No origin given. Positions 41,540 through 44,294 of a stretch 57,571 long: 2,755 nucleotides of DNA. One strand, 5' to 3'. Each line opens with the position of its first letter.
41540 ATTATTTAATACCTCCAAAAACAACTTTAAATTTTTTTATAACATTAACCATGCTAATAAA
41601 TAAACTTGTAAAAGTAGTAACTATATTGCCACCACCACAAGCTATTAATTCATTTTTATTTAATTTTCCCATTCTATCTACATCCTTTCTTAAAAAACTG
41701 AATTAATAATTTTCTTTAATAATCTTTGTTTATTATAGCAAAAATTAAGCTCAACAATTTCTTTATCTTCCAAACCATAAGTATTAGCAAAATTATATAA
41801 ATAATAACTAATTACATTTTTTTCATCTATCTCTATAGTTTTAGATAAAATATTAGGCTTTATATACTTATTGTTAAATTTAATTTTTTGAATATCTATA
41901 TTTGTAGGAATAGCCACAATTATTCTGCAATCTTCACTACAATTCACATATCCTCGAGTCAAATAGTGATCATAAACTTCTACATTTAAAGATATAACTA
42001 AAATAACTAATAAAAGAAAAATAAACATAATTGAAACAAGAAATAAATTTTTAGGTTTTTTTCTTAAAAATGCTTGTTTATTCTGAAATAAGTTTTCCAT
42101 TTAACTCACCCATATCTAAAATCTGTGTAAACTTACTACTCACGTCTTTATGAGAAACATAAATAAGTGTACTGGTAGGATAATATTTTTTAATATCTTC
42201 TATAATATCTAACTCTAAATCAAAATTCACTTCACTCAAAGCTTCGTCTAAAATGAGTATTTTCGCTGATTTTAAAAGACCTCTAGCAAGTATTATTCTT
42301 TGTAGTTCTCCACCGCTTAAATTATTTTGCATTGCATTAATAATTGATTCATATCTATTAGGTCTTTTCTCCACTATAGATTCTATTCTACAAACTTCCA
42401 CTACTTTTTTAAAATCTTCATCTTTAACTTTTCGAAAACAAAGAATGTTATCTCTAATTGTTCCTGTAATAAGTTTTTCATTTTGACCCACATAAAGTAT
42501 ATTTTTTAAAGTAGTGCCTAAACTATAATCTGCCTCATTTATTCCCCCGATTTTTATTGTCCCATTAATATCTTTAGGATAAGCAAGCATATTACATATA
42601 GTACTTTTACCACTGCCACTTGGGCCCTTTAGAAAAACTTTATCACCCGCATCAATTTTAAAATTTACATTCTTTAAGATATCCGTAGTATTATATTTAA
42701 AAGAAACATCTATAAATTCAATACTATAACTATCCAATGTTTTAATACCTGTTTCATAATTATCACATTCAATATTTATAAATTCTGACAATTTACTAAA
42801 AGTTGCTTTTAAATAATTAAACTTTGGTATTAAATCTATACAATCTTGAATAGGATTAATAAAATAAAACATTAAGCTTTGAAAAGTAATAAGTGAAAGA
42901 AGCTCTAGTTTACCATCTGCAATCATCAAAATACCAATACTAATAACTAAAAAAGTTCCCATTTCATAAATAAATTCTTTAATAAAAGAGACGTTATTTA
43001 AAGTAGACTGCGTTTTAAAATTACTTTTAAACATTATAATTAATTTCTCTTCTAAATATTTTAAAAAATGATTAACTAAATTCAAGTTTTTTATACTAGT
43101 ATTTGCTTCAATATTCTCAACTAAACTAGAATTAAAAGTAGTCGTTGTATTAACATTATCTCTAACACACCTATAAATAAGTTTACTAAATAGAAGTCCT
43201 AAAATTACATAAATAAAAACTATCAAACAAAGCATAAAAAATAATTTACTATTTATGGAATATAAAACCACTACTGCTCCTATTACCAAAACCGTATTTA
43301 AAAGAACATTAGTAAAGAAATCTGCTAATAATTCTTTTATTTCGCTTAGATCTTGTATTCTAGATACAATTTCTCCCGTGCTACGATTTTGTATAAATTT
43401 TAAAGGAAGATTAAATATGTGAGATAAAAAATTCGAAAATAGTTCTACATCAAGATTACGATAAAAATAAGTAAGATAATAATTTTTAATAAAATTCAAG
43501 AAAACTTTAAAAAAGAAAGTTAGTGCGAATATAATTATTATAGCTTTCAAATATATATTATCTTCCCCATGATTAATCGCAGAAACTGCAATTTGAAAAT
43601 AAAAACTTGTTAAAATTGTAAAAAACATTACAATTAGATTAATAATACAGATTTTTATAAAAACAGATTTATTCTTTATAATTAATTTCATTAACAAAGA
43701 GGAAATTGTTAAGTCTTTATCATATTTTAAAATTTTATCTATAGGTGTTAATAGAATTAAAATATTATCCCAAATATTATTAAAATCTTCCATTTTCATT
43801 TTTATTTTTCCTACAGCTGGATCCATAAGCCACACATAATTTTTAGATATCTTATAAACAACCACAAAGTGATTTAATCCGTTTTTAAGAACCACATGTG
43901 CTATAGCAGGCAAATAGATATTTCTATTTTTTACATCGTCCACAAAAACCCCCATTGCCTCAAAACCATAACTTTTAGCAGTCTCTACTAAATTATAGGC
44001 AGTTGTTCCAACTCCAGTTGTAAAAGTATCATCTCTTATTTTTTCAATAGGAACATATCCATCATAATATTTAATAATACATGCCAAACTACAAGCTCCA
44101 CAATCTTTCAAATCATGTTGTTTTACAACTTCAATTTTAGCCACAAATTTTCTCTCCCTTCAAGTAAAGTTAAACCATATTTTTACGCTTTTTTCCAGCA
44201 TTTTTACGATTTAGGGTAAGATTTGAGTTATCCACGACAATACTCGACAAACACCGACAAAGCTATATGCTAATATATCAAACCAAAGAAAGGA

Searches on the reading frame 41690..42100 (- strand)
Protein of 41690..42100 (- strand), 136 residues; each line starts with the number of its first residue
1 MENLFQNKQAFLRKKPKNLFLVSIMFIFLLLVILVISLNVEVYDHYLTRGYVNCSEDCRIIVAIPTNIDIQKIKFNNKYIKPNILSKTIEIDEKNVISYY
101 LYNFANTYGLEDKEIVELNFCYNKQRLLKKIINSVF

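Call 3: search_protein_families(library=pfam, proteins=[window:41690-42100:-], max_evalue=1)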
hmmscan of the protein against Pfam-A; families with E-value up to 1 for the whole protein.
window:41690-42100:- (136 aa): 2 families
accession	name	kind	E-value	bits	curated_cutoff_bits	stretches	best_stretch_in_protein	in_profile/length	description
PF21732.2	DUF6864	-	0.00067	19.9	27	1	72-129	37-93/114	Domain of unknown function (DUF6864)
PF06125.17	DUF961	-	0.1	13.6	25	1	58-102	49-95/100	Bacterial protein of unknown function (DUF961)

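Call 4: search_protein_families(library=ncbifam, proteins=[window:41690-42100:-], max_evalue=1)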
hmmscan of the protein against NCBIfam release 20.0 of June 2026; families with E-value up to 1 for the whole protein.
window:41690-42100:- (136 aa): 3 families
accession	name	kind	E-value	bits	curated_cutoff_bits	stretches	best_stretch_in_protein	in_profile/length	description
NF045999.1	MAG1140_fam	equivalog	0.006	16.7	35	1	13-133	3-126/126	MAG1140 family protein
NF003291.0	PRK04288.1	equivalog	0.049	13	264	1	10-86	25-99/233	antiholin-like protein LrgB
NF003349.0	PRK04375.1-2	equivalog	0.15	11.2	246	1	6-38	278-310/318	heme o synthase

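Call 9: find_related_loci(query=window:41690-42100:-, collection=genome_contigs, flank=6000)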
Query window:41690-42100:- (136 aa) in genome_contigs; peptide patterns used: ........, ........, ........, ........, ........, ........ (x = any residue, [..] = any of these).
268 stretches matched a pattern; 2 encode a relative of the query (tblastn E <= 1e-3); 2 distinct loci.
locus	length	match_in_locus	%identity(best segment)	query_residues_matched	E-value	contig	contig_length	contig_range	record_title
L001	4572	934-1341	88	1-136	4e-69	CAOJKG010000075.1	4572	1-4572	MAG TPA_asm: uncultured Tenericutes bacterium isolate SRR17684645_bin.12_metawrap_v1.3_MAG genome assembly, contig: NODE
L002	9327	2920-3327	85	1-136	2e-67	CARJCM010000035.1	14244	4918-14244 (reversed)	MAG TPA_asm: uncultured Bacilli bacterium isolate MGBC164908 genome assembly, contig: MGBC164908.35, whole genome shotgu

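Call 31: find_related_loci(query=A4, collection=metagenome_contigs, flank=5000)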
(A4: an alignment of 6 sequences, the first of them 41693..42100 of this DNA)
Query A4 (136 aa) in metagenome_contigs; peptide patterns used: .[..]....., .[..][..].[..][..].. (x = any residue, [..] = any of these).
600 stretches matched a pattern, but none encodes a relative of the query by tblastn (E <= 1e-3).
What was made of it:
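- Tried and rejected: First metagenome scan with close accessory sequences found nothing (call 31).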

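Call 43: search_protein_representatives(protein=window:41693-42100:-)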
Query: 136 residues. Proteins with E-value up to 0.001 (for the whole library): 44; up to 1e-10: 25; up to 1e-30: 2. The best 44 are listed.
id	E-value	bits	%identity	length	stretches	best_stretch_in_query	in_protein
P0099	2.7e-51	189.3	64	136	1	1-136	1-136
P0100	3.2e-39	150.2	100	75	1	63-136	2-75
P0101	8.8e-30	119.7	46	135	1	2-136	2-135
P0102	3.5e-29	117.8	43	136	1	3-134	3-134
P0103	2.5e-27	111.8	47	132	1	2-130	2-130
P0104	4.4e-26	107.8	43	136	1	3-136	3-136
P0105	5.2e-26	107.5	43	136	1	3-136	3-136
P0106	1.7e-24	102.6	42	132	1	3-132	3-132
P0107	6.4e-23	97.5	39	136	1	1-135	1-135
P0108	3.4e-21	91.9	39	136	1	1-136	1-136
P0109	4.1e-21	91.7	39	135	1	6-136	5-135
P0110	2.1e-20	89.4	34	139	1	1-136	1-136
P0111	2.4e-20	89.2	34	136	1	3-136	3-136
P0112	3.0e-20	88.9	41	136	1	3-136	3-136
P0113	4.3e-20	88.4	38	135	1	3-132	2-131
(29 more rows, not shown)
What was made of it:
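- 41690..42100 (-): 136-aa accessory protein: short N-terminal helix, one transmembrane helix, beta-rich outer domain with a conserved C-x3-C. Overlaps the exporter gene by 23 nt. The family is small: 44 representatives among 1.84 billion proteins, nearly all full-length ones about 115-146 aa (call 43).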

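Call 46: search_protein_families(library=ncbifam, alignment_id=A6, max_evalue=0.01)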
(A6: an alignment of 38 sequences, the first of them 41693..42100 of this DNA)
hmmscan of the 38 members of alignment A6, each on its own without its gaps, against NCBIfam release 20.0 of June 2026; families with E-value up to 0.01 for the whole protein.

A. member 1, window:41693-42100:- (136 aa): 1 family
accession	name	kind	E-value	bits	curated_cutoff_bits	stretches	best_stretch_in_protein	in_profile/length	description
NF045999.1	MAG1140_fam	equivalog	0.006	16.7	35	1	13-133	3-126/126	MAG1140 family protein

B. families by the number of members that match (of 38 scanned): 4 families
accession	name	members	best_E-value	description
NF045999.1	MAG1140_fam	8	1.3e-06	MAG1140 family protein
TIGR03805.1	beta_helix_1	1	0.005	parallel beta-helix domain-containing protein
NF038058.1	adhes_P110_Nter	1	0.0054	P110/LppT family adhesin N-terminal domain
NF047721.1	ToxDrgExpTdeA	1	0.0074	toxin/drug exporter TdeA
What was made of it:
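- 41690..42100 (-): Eight of 38 relatives match NF045999 MAG1140_fam, best E = 1.3e-6; the window copy scores 16.7 bits against a cut-off of 35 (calls 4, 46).
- On Mycoplasma Mbov_0121 / MAG1140 system (NF045998 / NF045999): The relationship is remote: 8 of 38 accessory relatives hit, best E = 1.3e-6 (call 46).
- Closest known: Mycoplasma pair: Mbov_0121-family peptidase ABC transporter. Same: The accessory family shows a remote but repeated match to NF045999, in 8 of 38 members, best E = 1.3e-6 (calls 4, 46).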

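Call 49: find_related_loci(query=A7, collection=metagenome_contigs, flank=4000)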
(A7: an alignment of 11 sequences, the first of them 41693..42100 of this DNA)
Query A7 (136 aa) in metagenome_contigs; peptide patterns used: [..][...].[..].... (x = any residue, [..] = any of these).
339 stretches matched a pattern; 5 encode a relative of the query (tblastn E <= 1e-3); 5 distinct loci.
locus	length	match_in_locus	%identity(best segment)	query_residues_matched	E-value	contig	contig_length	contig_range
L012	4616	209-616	42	1-136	2e-31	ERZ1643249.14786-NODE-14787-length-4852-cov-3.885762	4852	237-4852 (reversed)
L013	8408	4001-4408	45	1-136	2e-26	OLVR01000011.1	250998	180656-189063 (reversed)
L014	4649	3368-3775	40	1-136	5e-26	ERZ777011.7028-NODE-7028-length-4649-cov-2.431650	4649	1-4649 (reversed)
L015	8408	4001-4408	40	1-136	1e-25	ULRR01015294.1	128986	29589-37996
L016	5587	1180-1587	41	1-136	4e-23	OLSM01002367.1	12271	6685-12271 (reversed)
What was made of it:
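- Tried and rejected: A subset worked (call 49).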

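Call 51: predict_structure(alignment_id=A6)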
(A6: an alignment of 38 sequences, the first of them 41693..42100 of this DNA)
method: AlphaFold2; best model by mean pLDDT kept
length: 136 residues; sequences in the alignment: 38
mean_pLDDT: 88.8   pTM: 0.66
mean pLDDT of the five models: 88.8, 87.8, 86.3, 85.9, 85.9
residues with pLDDT >= 90: 75; 70-90: 59; 50-70: 2; < 50: 0
segments of 3 or more residues with pLDDT < 50: none
pLDDT, mean of each block of 10 residues (from residue 1): 77 78 95 92 92 92 92 90 91 91 87 93 88 85
secondary structure, 60 per line:
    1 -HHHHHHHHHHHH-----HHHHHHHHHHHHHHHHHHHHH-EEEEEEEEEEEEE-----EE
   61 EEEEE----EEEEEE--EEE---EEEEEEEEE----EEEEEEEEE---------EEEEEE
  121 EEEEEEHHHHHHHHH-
elements in order: H2-13 H19-39 E41-53 E59-65 E70-75 E78-80 E84-92 E97-105 E115-126 H127-135
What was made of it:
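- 41690..42100 (-): The AlphaFold2 model has pLDDT 88.8 (call 51).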

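Call 55: fold_search(model_id=the predicted structure, library=pdb)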
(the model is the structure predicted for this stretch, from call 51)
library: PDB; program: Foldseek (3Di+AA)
matches with E <= 10: 906; with E <= 0.001: 0
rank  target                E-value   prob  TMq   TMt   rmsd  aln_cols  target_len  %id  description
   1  9hfo_7                6.5e-02  0.75  0.28  0.11   7.0       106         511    9  Translation-initiation state of human mitochondrial ribosome small subunit (State G) (released 2025-04-23)
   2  3fui                  6.8e-02  0.98  0.32  0.10   6.1        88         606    8  Leukotriene A4 hydrolase in complex with N-benzyl-4-[(2R)-pyrrolidin-2-ylmethoxy]aniline (released 2009-07-28)
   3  1gw6                  8.0e-02  0.93  0.28  0.08   6.5        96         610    6  STRUCTURE OF LEUKOTRIENE A4 HYDROLASE D375N MUTANT (released 2003-03-06)
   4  6gaz_BC               8.5e-02  0.66  0.26  0.09   7.7       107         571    9  Unique features of mammalian mitochondrial translation initiation revealed by cryo-EM. This file contains the 28S rib (released 2018-08-08)
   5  8um6_B                8.9e-02  0.87  0.27  0.29   6.3        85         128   10  Structure of copper bound to YcnI W137F (released 2024-02-07)
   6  4x6c_D                8.9e-02  0.82  0.30  0.40   8.1        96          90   11  CD1a ternary complex with lysophosphatidylcholine and BK6 TCR (released 2015-01-28)
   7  3chp                  1.1e-01  0.97  0.34  0.10   5.9        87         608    6  Crystal structure of leukotriene a4 hydrolase in complex with (3S)-3-amino-4-oxo-4-[(4-phenylmethoxyphenyl)amino]butanoi (released 2008-04-22)
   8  3b7s_A                1.1e-01  0.96  0.32  0.09   6.3        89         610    9  [E296Q]LTA4H in complex with RSR substrate (released 2008-09-16)
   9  1hs6                  1.2e-01  0.96  0.31  0.09   5.7        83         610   11  STRUCTURE OF LEUKOTRIENE A4 HYDROLASE COMPLEXED WITH BESTATIN. (released 2001-06-24)
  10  3chq                  1.3e-01  0.94  0.31  0.09   6.3        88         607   10  Crystal structure of leukotriene a4 hydrolase in complex with N5-[4-(phenylmethoxy)phenyl]-L-glutamine (released 2008-04-22)
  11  1lds                  1.3e-01  0.66  0.29  0.37   8.8        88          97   14  Crystal Structure of monomeric human beta-2-microglobulin (released 2002-07-31)
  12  1sqm                  1.4e-01  0.87  0.28  0.08   6.5        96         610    6  STRUCTURE OF [R563A] LEUKOTRIENE A4 HYDROLASE (released 2004-08-03)
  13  4rms                  1.4e-01  0.66  0.29  0.36   8.9        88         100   14  Crystal structure of the D53N Beta-2 Microglobulin mutant (released 2015-11-18)
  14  1h19                  1.5e-01  0.97  0.34  0.10   5.9        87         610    6  STRUCTURE OF [E271Q]LEUKOTRIENE A4 HYDROLASE (released 2002-08-08)
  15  3ftu                  1.6e-01  0.95  0.33  0.10   6.0        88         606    8  Leukotriene A4 hydrolase in complex with dihydroresveratrol (released 2009-07-28)
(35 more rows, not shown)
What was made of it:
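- Tried and rejected: Weak hits to the beta-barrel domains of membrane-fusion proteins (ZneB, CusB, MexA, MacA; TM about 0.3) are too weak to call it a miniature membrane-fusion protein (calls 51, 55).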

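Call 71: search_dna_similar(query=window:41693-42100:-, collection=plasmids, mode=protein, max_evalue=0.01, max_rows=10)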
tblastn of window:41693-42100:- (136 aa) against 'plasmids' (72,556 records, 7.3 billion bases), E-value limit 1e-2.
No match.

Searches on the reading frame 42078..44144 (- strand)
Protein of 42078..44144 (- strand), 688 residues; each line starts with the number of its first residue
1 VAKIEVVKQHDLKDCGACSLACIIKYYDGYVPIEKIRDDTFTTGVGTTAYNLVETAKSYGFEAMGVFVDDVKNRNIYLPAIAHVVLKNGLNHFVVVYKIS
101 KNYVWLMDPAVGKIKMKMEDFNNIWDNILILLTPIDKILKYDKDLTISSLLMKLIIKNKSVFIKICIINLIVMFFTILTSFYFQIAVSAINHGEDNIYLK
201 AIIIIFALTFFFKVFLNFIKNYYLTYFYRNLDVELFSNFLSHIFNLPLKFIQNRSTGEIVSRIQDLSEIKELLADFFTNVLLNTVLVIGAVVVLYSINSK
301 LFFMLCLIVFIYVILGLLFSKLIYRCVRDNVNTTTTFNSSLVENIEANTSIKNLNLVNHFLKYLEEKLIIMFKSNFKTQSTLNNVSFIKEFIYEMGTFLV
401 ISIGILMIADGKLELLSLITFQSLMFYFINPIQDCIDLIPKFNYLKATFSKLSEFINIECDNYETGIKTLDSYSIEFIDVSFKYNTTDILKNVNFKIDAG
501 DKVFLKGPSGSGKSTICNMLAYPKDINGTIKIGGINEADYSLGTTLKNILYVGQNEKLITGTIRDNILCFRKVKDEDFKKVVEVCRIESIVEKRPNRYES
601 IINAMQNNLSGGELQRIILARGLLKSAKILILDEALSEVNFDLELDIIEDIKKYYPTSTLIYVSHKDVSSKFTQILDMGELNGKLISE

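Call 3: search_protein_families(library=pfam, proteins=[window:42078-44144:-], max_evalue=1)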
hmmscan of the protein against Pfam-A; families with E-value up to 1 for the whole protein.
window:42078-44144:- (688 aa): 10 families
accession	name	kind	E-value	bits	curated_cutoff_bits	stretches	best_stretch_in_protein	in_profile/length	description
PF03412.21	Peptidase_C39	-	6.1e-35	120.4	22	1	4-134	2-130/133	Peptidase C39 family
PF00664.28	ABC_membrane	-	5.2e-32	112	28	1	163-431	2-273/274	ABC transporter transmembrane region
PF00005.33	ABC_tran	-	2.7e-23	83.5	25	1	490-636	1-136/137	ABC transporter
PF20720.3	nSTAND3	-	0.00012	22.2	27.2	1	486-551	3-70/155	Novel STAND NTPase 3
PF13555.12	AAA_29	-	0.004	17.3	27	1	493-516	15-38/61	P-loop containing region of AAA domain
PF03193.22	RsgA_GTPase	-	0.01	16.1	30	1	475-523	84-129/174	RsgA GTPase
PF13401.12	AAA_22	-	0.015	16.1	27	1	504-635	9-93/130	AAA domain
PF02224.24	Cytidylate_kin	-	0.063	13.4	26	1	505-522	3-20/211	Cytidylate kinase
PF05496.18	RuvB_N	-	0.072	13.3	27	1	494-549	27-82/159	Holliday junction DNA helicase RuvB P-loop domain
PF13238.12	AAA_18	-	0.098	13.6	29.4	1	503-521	1-19/128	AAA domain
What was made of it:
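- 42078..44144 (-): Peptidase-containing ABC exporter (PCAT), 688 aa, GTG start. Inferred to cleave the leaders after Gly-Gly and export the peptides. Pfam Peptidase_C39, ABC_membrane and ABC_tran all score above their cut-offs (call 3).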

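Call 4: search_protein_families(library=ncbifam, proteins=[window:42078-44144:-], max_evalue=1)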
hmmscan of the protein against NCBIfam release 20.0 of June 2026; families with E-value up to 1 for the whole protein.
window:42078-44144:- (688 aa): 174 families (the best 25 are shown)
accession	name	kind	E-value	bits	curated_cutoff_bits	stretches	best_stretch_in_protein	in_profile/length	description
TIGR01193.1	bacteriocin_ABC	subfamily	3e-105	353.3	523.85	1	9-686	1-687/708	peptide cleavage/export ABC transporter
TIGR03796.1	NHLM_micro_ABC1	equivalog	2.2e-99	333.6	853.3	1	6-666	4-671/710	NHLP family bacteriocin export ABC transporter peptidase/permease/ATPase subunit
NF045998.1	cleave_ABC_plasm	equivalog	1.5e-95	320.9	500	1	8-666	1-660/673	Mbov_0121 family peptidase domain-containing ABC transporter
TIGR03375.1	type_I_sec_LssB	subfamily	9.1e-71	239.1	693.1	1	20-667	7-662/696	type I secretion system permease/ATPase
TIGR01846.1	type_I_sec_HlyB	subfamily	1.1e-70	238.7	725.55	1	19-666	4-651/694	type I secretion system permease/ATPase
TIGR02203.1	MsbA_lipidA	equivalog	5.7e-50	170.4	602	1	189-666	40-528/572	lipid A export permease/ATP-binding protein MsbA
TIGR02857.1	CydD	equivalog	2.2e-47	162.2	435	1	161-670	4-520/529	thiol reductant ABC exporter subunit CydD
TIGR03797.1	NHLM_micro_ABC2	equivalog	5.2e-47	160.7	709.4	1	142-639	118-619/686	NHLP bacteriocin export ABC transporter permease/ATPase subunit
TIGR00958.1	3a01208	subfamily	1.6e-44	152.3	874.6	1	151-666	152-673/711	antigen peptide transporter 2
NF010178.0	PRK13657.1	equivalog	2.4e-44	151.8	733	1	151-665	10-528/588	glucan ABC transporter ATP-binding protein/ permease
TIGR01842.1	type_I_sec_PrtD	subfamily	1.1e-41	143.1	510.15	1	157-666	3-513/544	type I secretion system permease/ATPase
NF008364.0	PRK11160.1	equivalog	6.8e-39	133.9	630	1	239-679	99-548/575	heme ABC transporter ATP-binding protein/permease CydC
NF045513.1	HepA_fam_ABC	equivalog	3.7e-37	128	725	1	182-666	78-568/610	heterocyst formation ABC transporter subunit HepA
NF008381.0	PRK11176.1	equivalog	5.8e-37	127.3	867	1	189-666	55-538/582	lipid A ABC transporter ATP-binding protein/permease MsbA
TIGR02204.1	MsbA_rel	hypoth_equivalog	1e-36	126.8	780.4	1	168-666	26-534/576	ABC transporter, permease/ATP-binding protein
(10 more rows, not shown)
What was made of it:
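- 42078..44144 (-): It falls below the cut-off of every NCBIfam equivalog (call 4).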

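Call 28: search_solved_structures(query=window:42078-44144:-, max_evalue=1e-20, show_alignments=1)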
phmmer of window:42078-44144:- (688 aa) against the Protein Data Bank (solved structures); distinct sequences matched with E-value up to 1e-20: 206 (the best 60 are shown).
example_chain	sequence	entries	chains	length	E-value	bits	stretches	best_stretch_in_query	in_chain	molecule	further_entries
4ry2_A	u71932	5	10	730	4.2e-92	313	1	5-666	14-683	ABC-type bacteriocin transporter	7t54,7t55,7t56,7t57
8vp3_A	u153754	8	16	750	4.6e-92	312.9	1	5-666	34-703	ABC-type bacteriocin transporter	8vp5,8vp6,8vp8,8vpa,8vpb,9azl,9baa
4s0f_A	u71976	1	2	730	9.9e-92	311.8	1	5-666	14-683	ABC-type bacteriocin transporter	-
6v9z_A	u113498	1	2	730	7e-91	309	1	5-666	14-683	ABC-type bacteriocin transporter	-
8vp9_A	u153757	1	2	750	3.1e-90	306.9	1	5-666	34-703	ABC-type bacteriocin transporter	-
8hf7_A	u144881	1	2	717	1.9e-85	291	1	9-680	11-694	Competence factor transporting ATP-binding protein/permease ComA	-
8hf4_A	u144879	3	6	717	3.8e-85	290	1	9-680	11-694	Transport/processing ATP-binding protein ComA | Competence factor transporting ATP-binding protein/permease ComA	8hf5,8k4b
8hf6_A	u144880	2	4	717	8.9e-85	288.8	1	9-680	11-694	Competence factor transporting ATP-binding protein/permease ComA | Transport/processing ATP-binding protein ComA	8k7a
8vow_A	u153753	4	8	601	8.1e-60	206.4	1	159-666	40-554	ABC-type bacteriocin transporter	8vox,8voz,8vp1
7sgr_J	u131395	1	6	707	2.6e-48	168.4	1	14-671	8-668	Alpha-hemolysin translocation ATP-binding protein HlyB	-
8dck_A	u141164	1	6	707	6.1e-48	167.1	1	14-671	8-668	Alpha-hemolysin translocation ATP-binding protein HlyB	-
7niu_A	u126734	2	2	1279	1.3e-46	162.7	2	473-667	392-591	Isoform 2 of Phosphatidylcholine translocator ABCB4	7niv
4f4c_A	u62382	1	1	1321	4.5e-46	160.9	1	232-667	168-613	Multidrug resistance protein pgp-1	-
6s7p_A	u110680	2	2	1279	7.7e-46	160.2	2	473-667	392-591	Phosphatidylcholine translocator ABCB4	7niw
8qoe_B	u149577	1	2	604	7.9e-43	150.2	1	177-667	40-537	Multidrug resistance ABC transporter ATP-binding/permease protein BmrA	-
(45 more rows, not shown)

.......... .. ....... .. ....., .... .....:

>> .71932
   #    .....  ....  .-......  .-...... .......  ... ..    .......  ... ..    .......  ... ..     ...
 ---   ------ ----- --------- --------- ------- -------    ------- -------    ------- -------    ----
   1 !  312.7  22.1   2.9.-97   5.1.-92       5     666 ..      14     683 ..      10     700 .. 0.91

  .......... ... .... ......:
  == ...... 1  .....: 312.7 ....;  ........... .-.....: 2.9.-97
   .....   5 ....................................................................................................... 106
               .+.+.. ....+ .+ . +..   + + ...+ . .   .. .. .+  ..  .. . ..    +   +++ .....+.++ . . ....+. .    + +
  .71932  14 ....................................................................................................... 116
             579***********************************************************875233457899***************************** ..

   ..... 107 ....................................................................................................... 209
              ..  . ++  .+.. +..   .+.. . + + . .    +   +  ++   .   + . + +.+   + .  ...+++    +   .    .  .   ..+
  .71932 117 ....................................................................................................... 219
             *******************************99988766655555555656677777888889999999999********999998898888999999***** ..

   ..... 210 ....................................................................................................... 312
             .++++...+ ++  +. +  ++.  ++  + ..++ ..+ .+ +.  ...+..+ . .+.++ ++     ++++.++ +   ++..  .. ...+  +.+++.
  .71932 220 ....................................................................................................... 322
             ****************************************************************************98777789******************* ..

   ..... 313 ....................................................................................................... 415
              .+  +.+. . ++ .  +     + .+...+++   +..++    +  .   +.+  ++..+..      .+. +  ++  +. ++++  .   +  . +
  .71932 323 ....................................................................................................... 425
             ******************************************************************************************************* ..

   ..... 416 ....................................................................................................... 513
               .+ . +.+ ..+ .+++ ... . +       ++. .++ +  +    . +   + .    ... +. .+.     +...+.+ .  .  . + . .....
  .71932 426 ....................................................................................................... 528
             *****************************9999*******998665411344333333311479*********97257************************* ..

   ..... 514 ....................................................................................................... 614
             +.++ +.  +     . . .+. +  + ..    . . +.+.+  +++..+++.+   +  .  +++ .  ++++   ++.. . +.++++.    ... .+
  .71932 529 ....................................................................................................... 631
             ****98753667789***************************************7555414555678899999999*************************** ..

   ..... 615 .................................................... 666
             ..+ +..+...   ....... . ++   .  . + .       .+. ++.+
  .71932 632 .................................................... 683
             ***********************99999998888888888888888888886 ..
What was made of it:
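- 42078..44144 (-): The DCG Cys, the His of NHFVV and the Asp of MDP align with PCAT1 (call 28).
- On Peptidase-containing ABC transporter (PCAT, bacteriocin exporter): The DCG Cys, the His of NHFVV and the Asp of MDP align with the same residues of PCAT1 4RY2 (call 28). Full-length alignment to PCAT1 and ComA (call 28).
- Closest known: Peptidase-containing ABC transporters. Same: The exporter aligns over its full length to PCAT1 (E = 4e-92) and ComA, and the catalytic Cys, His and Asp are conserved (calls 3, 28).
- C39, ABC_membrane and ABC_tran domains, with the catalytic Cys/His/Asp aligned to PCAT1: calls 3, 28.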
